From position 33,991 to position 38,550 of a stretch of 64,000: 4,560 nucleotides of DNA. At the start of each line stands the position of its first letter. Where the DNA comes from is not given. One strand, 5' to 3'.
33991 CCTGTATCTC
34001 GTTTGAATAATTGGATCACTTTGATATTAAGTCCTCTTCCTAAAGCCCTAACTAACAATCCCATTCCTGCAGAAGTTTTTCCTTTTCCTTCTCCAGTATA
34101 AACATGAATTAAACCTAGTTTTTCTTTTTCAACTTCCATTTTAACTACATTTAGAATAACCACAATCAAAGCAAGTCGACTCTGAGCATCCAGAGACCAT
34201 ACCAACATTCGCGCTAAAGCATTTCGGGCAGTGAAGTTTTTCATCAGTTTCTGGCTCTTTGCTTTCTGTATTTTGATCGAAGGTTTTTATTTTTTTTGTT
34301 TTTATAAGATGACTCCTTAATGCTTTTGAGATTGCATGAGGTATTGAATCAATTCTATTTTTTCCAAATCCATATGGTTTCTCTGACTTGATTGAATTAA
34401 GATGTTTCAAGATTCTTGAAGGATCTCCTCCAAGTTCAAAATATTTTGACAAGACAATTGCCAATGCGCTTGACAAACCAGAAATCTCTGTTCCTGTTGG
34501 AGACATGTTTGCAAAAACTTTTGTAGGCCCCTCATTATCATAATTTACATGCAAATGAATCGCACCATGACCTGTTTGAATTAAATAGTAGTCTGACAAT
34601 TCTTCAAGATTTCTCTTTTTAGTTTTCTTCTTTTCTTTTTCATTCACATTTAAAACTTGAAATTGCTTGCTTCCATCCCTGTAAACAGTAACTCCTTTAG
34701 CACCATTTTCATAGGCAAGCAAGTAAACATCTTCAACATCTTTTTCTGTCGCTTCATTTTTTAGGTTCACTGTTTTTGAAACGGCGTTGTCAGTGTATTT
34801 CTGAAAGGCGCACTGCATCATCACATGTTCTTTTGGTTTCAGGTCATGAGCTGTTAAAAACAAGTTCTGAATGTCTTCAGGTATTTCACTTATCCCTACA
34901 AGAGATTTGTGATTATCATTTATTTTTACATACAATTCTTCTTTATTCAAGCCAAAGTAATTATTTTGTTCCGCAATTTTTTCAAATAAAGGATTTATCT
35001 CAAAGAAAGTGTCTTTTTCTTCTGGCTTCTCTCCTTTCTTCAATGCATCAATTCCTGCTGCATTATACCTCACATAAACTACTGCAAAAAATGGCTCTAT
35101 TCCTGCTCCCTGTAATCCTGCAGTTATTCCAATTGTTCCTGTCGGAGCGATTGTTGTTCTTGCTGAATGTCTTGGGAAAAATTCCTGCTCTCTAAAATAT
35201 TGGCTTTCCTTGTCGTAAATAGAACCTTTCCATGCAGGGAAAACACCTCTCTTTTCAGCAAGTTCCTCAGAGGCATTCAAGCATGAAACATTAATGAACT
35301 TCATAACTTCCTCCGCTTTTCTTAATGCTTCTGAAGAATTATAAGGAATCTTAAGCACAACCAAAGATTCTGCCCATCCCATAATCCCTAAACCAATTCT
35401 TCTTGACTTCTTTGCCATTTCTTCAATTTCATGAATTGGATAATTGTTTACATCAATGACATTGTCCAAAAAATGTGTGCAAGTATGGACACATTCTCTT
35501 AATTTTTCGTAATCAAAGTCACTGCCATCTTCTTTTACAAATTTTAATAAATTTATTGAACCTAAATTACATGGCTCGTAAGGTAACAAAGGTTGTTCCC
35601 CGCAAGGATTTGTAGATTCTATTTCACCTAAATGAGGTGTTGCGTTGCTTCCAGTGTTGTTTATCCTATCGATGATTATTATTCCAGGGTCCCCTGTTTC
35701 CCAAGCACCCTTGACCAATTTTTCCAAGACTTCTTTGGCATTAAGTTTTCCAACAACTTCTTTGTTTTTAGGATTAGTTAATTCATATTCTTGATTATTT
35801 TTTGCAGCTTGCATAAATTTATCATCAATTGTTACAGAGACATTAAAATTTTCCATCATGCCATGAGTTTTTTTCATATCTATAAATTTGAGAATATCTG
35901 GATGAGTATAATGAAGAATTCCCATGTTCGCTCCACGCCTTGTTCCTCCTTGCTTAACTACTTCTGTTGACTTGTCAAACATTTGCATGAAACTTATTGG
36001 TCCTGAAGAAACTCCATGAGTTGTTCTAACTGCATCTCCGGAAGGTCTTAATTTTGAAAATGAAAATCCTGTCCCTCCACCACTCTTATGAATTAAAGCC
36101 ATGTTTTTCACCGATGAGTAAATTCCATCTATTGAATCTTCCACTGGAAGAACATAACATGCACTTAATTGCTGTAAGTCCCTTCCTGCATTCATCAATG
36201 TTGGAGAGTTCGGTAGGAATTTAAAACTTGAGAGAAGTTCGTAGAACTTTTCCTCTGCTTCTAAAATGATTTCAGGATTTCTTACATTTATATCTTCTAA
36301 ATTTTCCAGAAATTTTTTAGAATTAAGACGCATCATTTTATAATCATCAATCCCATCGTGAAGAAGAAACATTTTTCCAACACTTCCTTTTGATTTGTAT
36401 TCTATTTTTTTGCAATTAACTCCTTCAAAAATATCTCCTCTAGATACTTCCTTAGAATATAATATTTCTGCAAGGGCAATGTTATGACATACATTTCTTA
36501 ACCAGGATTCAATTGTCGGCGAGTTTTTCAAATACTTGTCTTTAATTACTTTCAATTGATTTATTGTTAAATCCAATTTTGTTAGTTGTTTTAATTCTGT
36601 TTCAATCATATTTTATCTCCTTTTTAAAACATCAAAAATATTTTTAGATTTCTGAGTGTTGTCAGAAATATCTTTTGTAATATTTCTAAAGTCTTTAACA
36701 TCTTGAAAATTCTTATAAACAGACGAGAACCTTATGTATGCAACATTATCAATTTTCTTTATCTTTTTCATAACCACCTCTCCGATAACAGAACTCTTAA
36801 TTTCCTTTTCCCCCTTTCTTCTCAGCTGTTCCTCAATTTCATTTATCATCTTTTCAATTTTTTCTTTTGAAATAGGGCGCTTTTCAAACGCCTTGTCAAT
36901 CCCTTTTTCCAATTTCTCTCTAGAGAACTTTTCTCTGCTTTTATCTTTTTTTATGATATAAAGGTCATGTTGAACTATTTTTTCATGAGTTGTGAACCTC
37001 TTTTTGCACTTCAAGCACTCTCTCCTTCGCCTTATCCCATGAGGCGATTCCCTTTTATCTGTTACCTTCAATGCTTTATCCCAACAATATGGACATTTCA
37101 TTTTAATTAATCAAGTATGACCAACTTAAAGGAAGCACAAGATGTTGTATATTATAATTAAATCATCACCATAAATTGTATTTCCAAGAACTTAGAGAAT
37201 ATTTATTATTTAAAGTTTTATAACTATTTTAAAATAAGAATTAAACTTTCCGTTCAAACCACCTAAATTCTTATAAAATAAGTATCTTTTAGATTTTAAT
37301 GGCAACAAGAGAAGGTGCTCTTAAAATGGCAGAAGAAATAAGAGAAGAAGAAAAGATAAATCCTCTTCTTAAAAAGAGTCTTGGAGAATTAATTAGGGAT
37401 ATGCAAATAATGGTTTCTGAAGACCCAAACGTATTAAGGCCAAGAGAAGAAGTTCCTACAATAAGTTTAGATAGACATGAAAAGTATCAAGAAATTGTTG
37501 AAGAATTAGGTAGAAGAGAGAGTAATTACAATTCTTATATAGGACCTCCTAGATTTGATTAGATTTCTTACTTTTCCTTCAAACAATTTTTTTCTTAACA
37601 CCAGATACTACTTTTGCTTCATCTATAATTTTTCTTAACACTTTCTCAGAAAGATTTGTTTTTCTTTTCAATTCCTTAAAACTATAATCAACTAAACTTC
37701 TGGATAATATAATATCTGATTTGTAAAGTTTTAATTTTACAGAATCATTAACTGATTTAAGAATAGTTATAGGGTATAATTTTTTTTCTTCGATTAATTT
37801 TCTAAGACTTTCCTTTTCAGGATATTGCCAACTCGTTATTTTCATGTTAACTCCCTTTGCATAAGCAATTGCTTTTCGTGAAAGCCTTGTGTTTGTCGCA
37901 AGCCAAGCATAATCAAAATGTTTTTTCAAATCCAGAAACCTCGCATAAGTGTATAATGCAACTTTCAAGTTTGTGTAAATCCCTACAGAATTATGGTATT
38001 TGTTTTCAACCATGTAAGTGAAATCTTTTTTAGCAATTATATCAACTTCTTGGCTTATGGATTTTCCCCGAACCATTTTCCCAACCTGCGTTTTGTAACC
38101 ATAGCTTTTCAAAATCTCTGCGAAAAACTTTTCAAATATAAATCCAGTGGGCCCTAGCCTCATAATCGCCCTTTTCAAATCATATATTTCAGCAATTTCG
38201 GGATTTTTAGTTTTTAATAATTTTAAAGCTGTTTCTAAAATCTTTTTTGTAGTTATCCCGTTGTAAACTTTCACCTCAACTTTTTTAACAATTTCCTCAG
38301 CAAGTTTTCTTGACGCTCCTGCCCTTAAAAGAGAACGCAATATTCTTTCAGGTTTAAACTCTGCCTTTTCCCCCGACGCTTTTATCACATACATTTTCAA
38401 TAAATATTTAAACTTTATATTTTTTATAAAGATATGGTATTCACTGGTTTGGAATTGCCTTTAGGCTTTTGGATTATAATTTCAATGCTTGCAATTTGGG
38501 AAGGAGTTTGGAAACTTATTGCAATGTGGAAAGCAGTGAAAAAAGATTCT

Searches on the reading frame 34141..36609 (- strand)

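Call 45: search_protein_families(library=pfam, proteins=[window:34141-36609:-], max_evalue=0.0001)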
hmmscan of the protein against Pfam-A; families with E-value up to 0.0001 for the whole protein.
window:34141-36609:- (822 aa): 3 families
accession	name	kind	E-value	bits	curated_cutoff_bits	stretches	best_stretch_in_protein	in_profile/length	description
PF02867.20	Ribonuc_red_lgC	-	1.4e-129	433.6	23.9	1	149-643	1-523/523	Ribonucleotide reductase, barrel domain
PF00317.26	Ribonuc_red_lgN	-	5.6e-12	46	28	1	13-145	2-76/77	Ribonucleotide reductase, all-alpha domain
PF12637.14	TSCPD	-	1.4e-10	41.8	22.8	1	678-768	8-88/88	TSCPD domain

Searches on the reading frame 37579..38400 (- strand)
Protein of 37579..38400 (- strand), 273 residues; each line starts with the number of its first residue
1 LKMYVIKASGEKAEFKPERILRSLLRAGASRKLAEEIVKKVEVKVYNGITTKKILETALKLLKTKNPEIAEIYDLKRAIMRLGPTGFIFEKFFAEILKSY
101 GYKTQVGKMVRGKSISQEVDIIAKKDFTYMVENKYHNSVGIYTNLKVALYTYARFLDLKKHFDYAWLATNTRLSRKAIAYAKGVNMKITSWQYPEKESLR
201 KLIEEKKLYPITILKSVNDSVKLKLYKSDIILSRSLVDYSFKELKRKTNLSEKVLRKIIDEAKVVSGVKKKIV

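Call 45: search_protein_families(library=pfam, proteins=[window:37579-38400:-], max_evalue=0.0001)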
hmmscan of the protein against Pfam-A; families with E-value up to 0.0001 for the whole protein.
window:37579-38400:- (273 aa): 3 families
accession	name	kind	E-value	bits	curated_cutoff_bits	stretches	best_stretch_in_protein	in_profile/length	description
PF22357.2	AF1548-like_C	-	1.7e-09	38.1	23.9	1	209-265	1-55/56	AF1548-like, C-terminal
PF03477.21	ATP-cone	-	1.8e-08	35.3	25.8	1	3-71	1-77/88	ATP cone domain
PF04471.18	Mrr_cat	-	1.1e-05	25.9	21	1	87-191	7-106/115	Restriction endonuclease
